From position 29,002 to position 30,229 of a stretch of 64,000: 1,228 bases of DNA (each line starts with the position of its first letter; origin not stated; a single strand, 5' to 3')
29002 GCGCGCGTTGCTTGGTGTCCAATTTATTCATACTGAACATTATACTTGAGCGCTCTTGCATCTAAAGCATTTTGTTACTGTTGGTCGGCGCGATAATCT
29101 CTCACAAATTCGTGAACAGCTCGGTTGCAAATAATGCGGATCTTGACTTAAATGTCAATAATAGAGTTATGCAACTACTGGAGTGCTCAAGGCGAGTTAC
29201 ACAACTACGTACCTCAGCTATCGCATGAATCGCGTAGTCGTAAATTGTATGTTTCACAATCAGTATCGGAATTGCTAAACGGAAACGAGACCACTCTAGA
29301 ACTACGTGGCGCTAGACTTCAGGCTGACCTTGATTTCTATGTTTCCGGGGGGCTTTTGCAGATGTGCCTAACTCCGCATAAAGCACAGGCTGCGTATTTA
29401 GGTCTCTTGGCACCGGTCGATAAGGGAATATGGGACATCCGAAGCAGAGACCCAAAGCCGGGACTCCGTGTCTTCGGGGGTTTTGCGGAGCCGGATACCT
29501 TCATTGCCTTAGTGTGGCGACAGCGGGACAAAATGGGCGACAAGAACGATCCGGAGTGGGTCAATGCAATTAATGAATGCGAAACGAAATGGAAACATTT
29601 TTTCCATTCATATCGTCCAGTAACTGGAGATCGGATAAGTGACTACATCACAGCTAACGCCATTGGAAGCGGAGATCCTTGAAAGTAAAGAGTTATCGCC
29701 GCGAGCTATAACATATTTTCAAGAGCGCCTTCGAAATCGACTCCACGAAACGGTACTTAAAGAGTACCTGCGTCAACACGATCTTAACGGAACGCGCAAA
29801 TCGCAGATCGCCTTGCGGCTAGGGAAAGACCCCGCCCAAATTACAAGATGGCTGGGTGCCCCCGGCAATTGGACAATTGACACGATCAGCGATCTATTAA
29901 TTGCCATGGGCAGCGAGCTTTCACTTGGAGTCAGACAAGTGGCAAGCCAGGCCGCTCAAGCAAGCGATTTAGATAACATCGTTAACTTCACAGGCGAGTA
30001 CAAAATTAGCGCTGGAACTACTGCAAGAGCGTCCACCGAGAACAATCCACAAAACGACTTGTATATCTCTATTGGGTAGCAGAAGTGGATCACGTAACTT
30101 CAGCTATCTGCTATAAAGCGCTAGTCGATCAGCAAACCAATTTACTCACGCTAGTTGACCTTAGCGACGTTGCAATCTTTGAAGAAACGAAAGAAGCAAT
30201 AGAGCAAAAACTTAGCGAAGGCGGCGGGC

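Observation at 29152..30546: Three co-directional passenger ORFs (unknown / XRE-HTH / unknown): candidate novel toxin-antitoxin or defence-like module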

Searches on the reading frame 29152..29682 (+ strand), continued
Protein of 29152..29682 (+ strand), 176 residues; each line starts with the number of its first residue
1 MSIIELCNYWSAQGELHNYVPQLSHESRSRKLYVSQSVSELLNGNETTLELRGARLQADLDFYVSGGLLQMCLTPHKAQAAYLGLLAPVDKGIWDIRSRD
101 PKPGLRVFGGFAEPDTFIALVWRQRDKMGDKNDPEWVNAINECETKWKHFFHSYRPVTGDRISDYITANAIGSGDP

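Call 41: find_related_loci(query=A1, collection=genome_contigs, flank=4000)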
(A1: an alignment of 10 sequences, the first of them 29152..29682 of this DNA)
Query A1 (176 aa) in genome_contigs; peptide patterns used: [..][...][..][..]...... (x = any residue, [..] = any of these).
17 stretches matched a pattern; 16 encode a relative of the query (tblastn E <= 1e-3); 16 distinct loci.
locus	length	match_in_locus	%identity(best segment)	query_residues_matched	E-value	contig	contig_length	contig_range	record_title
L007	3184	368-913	45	1-171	1e-47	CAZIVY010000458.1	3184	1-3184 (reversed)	MAG TPA_asm: uncultured Rhodospirillaceae bacterium isolate binchicken_co165_13 genome assembly, contig: k141_1014828, w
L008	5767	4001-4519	42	1-171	5e-47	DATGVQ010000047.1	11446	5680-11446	MAG TPA_asm: Acidiferrobacterales bacterium isolate SMAG_U10560 k141_31051, whole genome shotgun sequence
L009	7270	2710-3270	40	1-167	2e-42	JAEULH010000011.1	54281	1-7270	MAG: Rhodospirillales bacterium isolate new MAG-116 k141_3067129, whole genome shotgun sequence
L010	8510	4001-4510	40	1-167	1e-39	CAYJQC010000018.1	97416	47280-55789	MAG TPA_asm: uncultured Rhodospirillaceae bacterium isolate ERP124720_co1_30 genome assembly, contig: NODE_294_length_97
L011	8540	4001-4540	41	1-171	7e-39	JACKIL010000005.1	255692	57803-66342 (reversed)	MAG: Caulobacterales bacterium isolate HK-STAS-PROT-7 HK-STAS-PROT-7_5, whole genome shotgun sequence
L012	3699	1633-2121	40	1-167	4e-38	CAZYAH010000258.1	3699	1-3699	MAG TPA_asm: uncultured Alicyclobacillaceae bacterium isolate SRP136066_co1_262 genome assembly, contig: NODE_49409_leng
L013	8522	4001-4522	37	1-171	1e-37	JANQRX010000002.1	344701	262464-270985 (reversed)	MAG: Bauldia sp. isolate IP29b_bin.8 k99_1751842, whole genome shotgun sequence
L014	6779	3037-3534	38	3-169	2e-37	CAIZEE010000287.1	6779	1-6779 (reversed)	MAG: uncultured Elstera sp. isolate I3b_bin-220 genome assembly, contig: bin-220:287/774, whole genome shotgun sequence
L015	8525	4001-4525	37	1-172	6e-37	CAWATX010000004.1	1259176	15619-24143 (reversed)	MAG: uncultured Alphaproteobacteria bacterium isolate MFD02416.bin.1.276 genome assembly, contig: contig_9732, whole gen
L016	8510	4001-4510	34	1-167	2e-35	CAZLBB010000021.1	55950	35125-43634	MAG TPA_asm: uncultured Rhodospirillaceae bacterium isolate binchicken_co130_47 genome assembly, contig: NODE_887_length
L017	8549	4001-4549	38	1-175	2e-35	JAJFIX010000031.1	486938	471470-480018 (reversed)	MAG: Alphaproteobacteria bacterium isolate OFTM101 OFTM101_30, whole genome shotgun sequence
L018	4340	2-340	47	57-160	1e-31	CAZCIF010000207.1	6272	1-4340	MAG TPA_asm: uncultured Rhodomicrobium sp. isolate binchicken_co75_44 genome assembly, contig: NODE_16697_length_6272_co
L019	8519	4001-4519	37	1-167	2e-31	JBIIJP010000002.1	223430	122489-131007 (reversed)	MAG: Methylocystis sp. isolate ME2001-10-09pf_3300042861_group1_bin143 Rohwer_bin1935_scaffold_20_c1, whole genome shotg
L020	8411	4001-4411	41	13-143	7e-27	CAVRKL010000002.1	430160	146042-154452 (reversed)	MAG: uncultured Alphaproteobacteria bacterium isolate MFD05580.bin.1.6 genome assembly, contig: contig_3006, whole genom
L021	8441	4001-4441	40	34-171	1e-32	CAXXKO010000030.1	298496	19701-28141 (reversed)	MAG: Alphaproteobacteria bacterium isolate b7ace004-f1ae-41dc-b5a0-472d16b04695 genome assembly, contig: contig_30, whol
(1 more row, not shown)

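Call 68: search_protein_families(library=padloc, alignment_id=A2, max_evalue=0.1)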
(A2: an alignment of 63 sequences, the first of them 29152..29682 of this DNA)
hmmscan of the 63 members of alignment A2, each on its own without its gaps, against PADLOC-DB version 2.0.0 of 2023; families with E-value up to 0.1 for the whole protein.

A. member 1, window:29152-29682:+ (176 aa): 0 families

B. families by the number of members that match (of 63 scanned): 6 families
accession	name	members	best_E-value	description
PDLC02700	Orf5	1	0.01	Orf5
PDLC04643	PDC-M42C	1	0.014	-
PDLC04155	HEC-06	1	0.017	-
PDLC00899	JAB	1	0.017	JAB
PDLC04313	PDC-M02B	1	0.023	-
PDLC02962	RT-TIR_XII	1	0.051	single gene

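Call 69: search_protein_families(library=ncbifam, alignment_id=A2, max_evalue=0.1)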
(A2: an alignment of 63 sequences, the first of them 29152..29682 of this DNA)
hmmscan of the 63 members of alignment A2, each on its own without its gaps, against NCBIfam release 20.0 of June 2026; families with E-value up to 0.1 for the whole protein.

A. member 1, window:29152-29682:+ (176 aa): 0 families

B. families by the number of members that match (of 63 scanned): 5 families
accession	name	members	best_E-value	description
NF003083.0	PRK04012.1-2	1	0.011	translation initiation factor aIF-1A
NF003084.0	PRK04012.1-3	1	0.026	translation initiation factor IF-1A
TIGR03101.1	hydr2_PEP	1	0.027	hydrolase 2, exosortase A system-associated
NF041723.1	phane_AmcA_3b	1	0.088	multiple cyclophane-containing RiPP AmcA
NF007309.0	PRK09793.1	1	0.093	methyl-accepting chemotaxis protein IV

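Call 70: search_protein_families(library=pfam, proteins=[L014:3991-4644:+, L021:4889-5554:+], max_evalue=0.01)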
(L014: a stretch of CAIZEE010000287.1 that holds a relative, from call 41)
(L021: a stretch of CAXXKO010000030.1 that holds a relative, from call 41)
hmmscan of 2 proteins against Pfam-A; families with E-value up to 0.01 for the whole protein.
L014:3991-4644:+ (217 aa): 0 families

L021:4889-5554:+ (221 aa): 0 families

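Call 94: find_related_loci(query=A1, collection=viral_contigs, flank=5000)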
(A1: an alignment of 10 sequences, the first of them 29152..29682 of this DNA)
Query A1 (176 aa) in viral_contigs; peptide patterns used: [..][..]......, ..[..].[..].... (x = any residue, [..] = any of these).
50 stretches matched a pattern; 1 encode a relative of the query (tblastn E <= 1e-3); 1 distinct loci.
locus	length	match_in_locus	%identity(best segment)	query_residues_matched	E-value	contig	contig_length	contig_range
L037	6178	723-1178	41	30-170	8e-38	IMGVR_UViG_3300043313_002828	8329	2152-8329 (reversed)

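Call 96: find_related_loci(query=A1, collection=metagenome_contigs, flank=3500)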
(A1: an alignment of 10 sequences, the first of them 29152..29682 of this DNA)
Query A1 (176 aa) in metagenome_contigs; peptide patterns used: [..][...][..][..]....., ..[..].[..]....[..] (x = any residue, [..] = any of these).
201 stretches matched a pattern; 56 encode a relative of the query (tblastn E <= 1e-3); 56 distinct loci.
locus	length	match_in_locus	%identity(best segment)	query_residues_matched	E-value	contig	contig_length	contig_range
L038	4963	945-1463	42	1-171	8e-47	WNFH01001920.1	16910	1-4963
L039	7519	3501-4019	42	1-171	8e-47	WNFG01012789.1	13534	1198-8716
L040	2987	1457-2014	43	3-168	4e-44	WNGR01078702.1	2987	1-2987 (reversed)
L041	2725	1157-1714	43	3-168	5e-44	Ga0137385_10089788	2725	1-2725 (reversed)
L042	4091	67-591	42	1-171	1e-43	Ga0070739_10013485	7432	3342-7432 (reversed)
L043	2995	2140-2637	42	1-170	3e-43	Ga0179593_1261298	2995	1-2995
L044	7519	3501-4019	42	1-171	4e-42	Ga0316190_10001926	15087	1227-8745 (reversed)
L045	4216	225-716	41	1-167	6e-42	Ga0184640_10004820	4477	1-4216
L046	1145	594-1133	42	1-171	4e-43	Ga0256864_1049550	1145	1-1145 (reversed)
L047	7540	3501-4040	42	1-171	2e-41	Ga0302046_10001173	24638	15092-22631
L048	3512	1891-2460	38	3-170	1e-40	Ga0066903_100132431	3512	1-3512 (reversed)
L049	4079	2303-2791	40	1-167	9e-39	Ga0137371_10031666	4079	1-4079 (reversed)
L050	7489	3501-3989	40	1-167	9e-39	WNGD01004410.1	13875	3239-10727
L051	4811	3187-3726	41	1-171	1e-38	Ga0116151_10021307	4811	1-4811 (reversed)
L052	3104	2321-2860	41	1-171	1e-38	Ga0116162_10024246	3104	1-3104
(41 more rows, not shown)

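Call 105: search_protein_families(library=padloc, proteins=[L014:3991-4644:+, L021:4889-5554:+, L001:3892-4305:+, L001:3437-3895:+], max_evalue=0.01)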
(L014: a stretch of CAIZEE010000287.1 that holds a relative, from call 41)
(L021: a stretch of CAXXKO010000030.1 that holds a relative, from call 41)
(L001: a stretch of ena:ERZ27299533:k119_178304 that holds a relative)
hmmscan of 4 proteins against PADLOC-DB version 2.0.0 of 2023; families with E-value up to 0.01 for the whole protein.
L014:3991-4644:+ (217 aa): 0 families

L021:4889-5554:+ (221 aa): 0 families

L001:3892-4305:+ (137 aa): 0 families

L001:3437-3895:+ (152 aa): 4 families
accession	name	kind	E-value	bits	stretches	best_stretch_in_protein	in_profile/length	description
PDLC04760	PDC-M64C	-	0.0013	17.1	1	38-85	26-73/93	-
PDLC04759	PDC-M64B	-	0.0013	16.8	1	40-95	28-82/135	-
PDLC04762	PDC-M64C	-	0.0057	14.7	0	45-83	34-72/97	-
PDLC04758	PDC-M64B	-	0.0067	14.9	1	46-96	38-87/123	-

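Call 106: search_protein_families(library=padloc, proteins=[L037:1680-2330:+], max_evalue=0.001)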
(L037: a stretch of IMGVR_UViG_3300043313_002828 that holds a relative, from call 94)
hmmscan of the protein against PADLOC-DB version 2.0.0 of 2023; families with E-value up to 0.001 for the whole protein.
L037:1680-2330:+ (216 aa): 0 families

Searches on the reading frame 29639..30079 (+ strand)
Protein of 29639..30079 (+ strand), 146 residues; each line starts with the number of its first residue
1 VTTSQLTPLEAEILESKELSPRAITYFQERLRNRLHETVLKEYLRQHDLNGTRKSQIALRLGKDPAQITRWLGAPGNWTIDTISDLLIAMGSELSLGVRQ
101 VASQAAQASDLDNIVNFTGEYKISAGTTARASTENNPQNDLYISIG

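Call 3: search_protein_families(library=pfam, proteins=[window:29639-30079:+], max_evalue=1)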
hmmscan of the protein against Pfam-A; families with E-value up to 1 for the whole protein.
window:29639-30079:+ (146 aa): 1 family
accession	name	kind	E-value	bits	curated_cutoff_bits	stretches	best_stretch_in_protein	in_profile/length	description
PF00046.35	Homeodomain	-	0.22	11.8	22.9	0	41-71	17-47/57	Homeodomain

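Call 4: search_protein_families(library=padloc, proteins=[window:29639-30079:+], max_evalue=1)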
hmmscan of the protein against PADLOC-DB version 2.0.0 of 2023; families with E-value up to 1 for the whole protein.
window:29639-30079:+ (146 aa): 7 families
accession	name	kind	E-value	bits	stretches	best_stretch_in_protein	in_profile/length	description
PDLC04762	PDC-M64C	-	7.2e-07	27.2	1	33-90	30-79/97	-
PDLC04760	PDC-M64C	-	7.1e-05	21.1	1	50-94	38-82/93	-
PDLC04761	PDC-M64C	-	9.4e-05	20.9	1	22-86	20-81/100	-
PDLC04758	PDC-M64B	-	0.00032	19.1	1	51-94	43-86/123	-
PDLC04759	PDC-M64B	-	0.0011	17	1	50-101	38-89/135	-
PDLC04757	PDC-M64B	-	0.0014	16.6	1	49-94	40-85/128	-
PDLC03468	REase_II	-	0.037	11.5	1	74-127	81-133/214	Type II restriction enzyme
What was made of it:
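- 29639..30079 (+): ORF B, 146 aa: XRE-type HTH protein and predicted antitoxin/autorepressor. It has a conserved N-terminal segment, an HTH at about residues 50-95 and a variable C-terminal tail. Weak PADLOC match to PDC-M64C, E 7e-7 (call 4).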

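Call 5: search_protein_families(library=ncbifam, proteins=[window:29639-30079:+], max_evalue=1)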
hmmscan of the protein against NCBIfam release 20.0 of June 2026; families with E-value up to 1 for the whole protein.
window:29639-30079:+ (146 aa): 0 families

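Call 9: search_protein_families(library=phrogs, proteins=[window:29639-30079:+], max_evalue=1)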
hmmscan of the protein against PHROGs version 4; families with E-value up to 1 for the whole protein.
window:29639-30079:+ (146 aa): 5 families
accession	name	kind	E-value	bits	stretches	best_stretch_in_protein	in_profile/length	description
phrog_1368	-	transcription regulation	0.0019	19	1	42-72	18-48/101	transcriptional regulator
phrog_1373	-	transcription regulation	0.0047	17.9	1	51-108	76-133/166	transcriptional regulator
phrog_20051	-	DNA, RNA and nucleotide metabolism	0.046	14.8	1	42-92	8-58/92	DNA binding protein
phrog_27936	-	unknown function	0.14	13.2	1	51-128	5-76/80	-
phrog_4268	-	transcription regulation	0.16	13.2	1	55-97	50-92/96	transcriptional repressor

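Call 53: search_solved_structures(query=A6, max_evalue=1, show_alignments=2)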
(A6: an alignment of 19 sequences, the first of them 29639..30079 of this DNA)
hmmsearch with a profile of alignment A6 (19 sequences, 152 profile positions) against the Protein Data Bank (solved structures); distinct sequences matched with E-value up to 1: 15.
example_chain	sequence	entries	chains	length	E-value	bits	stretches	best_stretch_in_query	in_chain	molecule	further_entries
4z5h_A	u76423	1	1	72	0.00035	23.8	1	45-88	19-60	Antitoxin HipB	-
2wiu_B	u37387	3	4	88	0.00053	23.2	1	45-112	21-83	HTH-TYPE TRANSCRIPTIONAL REGULATOR HIPB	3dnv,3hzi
5k98_B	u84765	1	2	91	0.00063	23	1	45-113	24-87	Antitoxin HipB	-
4yg4_A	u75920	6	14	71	0.0017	21.6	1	45-88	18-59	Antitoxin HipB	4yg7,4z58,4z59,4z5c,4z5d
4yg1_A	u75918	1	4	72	0.0019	21.4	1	45-88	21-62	Antitoxin HipB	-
1p6t_A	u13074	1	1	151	0.0065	19.7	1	36-84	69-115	Potential copper-transporting ATPase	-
2rml_A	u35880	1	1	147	0.0066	19.6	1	36-84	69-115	Copper-transporting P-type ATPase copA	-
6hpb_B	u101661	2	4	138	0.028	17.6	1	40-72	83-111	Antitoxin HicB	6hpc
6u0i_A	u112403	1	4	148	0.032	17.4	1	40-72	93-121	Antitoxin HicB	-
1jww_A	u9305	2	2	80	0.041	17.1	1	49-84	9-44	Potential copper-transporting ATPase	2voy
1kqk_A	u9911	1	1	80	0.041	17.1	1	49-84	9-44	POTENTIAL COPPER-TRANSPORTING ATPASE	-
3f6w_A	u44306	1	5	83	0.065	16.4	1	30-71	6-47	XRE-family like protein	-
3eus_A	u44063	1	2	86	0.12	15.6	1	31-70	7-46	DNA-binding protein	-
6zvh_i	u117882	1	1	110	0.8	12.9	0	46-69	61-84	Endothelial differentiation-related factor 1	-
1r71_A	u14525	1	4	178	0.82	12.8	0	31-70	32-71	Transcriptional repressor protein korB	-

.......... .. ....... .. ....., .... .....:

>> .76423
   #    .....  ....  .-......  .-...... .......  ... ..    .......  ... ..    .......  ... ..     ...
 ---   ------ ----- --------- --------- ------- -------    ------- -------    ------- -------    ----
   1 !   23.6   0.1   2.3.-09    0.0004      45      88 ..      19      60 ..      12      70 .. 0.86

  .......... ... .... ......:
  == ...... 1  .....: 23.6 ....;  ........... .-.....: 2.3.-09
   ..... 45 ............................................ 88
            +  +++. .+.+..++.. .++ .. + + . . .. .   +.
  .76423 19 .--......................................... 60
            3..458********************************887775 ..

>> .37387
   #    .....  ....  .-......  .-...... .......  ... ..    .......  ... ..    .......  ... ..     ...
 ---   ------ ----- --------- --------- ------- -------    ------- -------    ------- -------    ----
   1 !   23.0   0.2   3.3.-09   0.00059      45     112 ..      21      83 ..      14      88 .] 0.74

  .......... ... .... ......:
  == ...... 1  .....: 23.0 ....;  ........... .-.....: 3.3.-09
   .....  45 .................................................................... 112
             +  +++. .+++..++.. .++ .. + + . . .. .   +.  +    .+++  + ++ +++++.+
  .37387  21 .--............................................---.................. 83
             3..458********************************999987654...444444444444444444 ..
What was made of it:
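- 29639..30079 (+): The family profile hits HipB antitoxin (E 3.5e-4), HicB and XRE structures (call 53).
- On Type II toxin-antitoxin system: The B family profile hits HipB, HicB and XRE HTH structures (call 53).
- The family profile hits HipB and HicB antitoxin HTH domains (call 53).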

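Call 54: search_protein_families(library=pfam, alignment_id=A6, max_evalue=0.1)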
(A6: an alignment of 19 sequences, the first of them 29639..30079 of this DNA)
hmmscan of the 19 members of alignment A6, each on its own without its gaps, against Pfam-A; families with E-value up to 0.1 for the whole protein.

A. member 1, window:29639-30079:+ (146 aa): 0 families

B. families by the number of members that match (of 19 scanned): 12 families
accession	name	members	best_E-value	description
PF01381.28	HTH_3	7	8.5e-06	Helix-turn-helix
PF13560.12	HTH_31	7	0.0018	Helix-turn-helix domain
PF13443.12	HTH_26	5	0.003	Cro/C1-type HTH DNA-binding domain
PF13384.12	HTH_23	2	0.013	Homeodomain-like domain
PF13936.12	HTH_38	2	0.032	Helix-turn-helix domain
PF13551.12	HTH_29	2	0.064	Winged helix-turn helix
PF09539.15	DUF2385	1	0.0077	Protein of unknown function (DUF2385)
PF09339.16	HTH_IclR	1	0.03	IclR helix-turn-helix domain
PF04218.19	CENP-B_N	1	0.046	CENP-B N-terminal DNA-binding domain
PF02376.21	CUT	1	0.078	CUT domain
PF22670.1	Gp10_D3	1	0.079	Baseplate wedge protein gp10 domain 3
PF01882.25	DUF58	1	0.096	Protein of unknown function DUF58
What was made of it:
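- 29639..30079 (+): 7 of 19 homologues hit HTH_3 (call 54).
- On Type II toxin-antitoxin system: 7 of 19 members hit HTH_3 (call 54).
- Checked: It shows only at family level: 7 of 19 homologues hit HTH_3, and the family profile hits HipB antitoxin structures (calls 53, 54).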
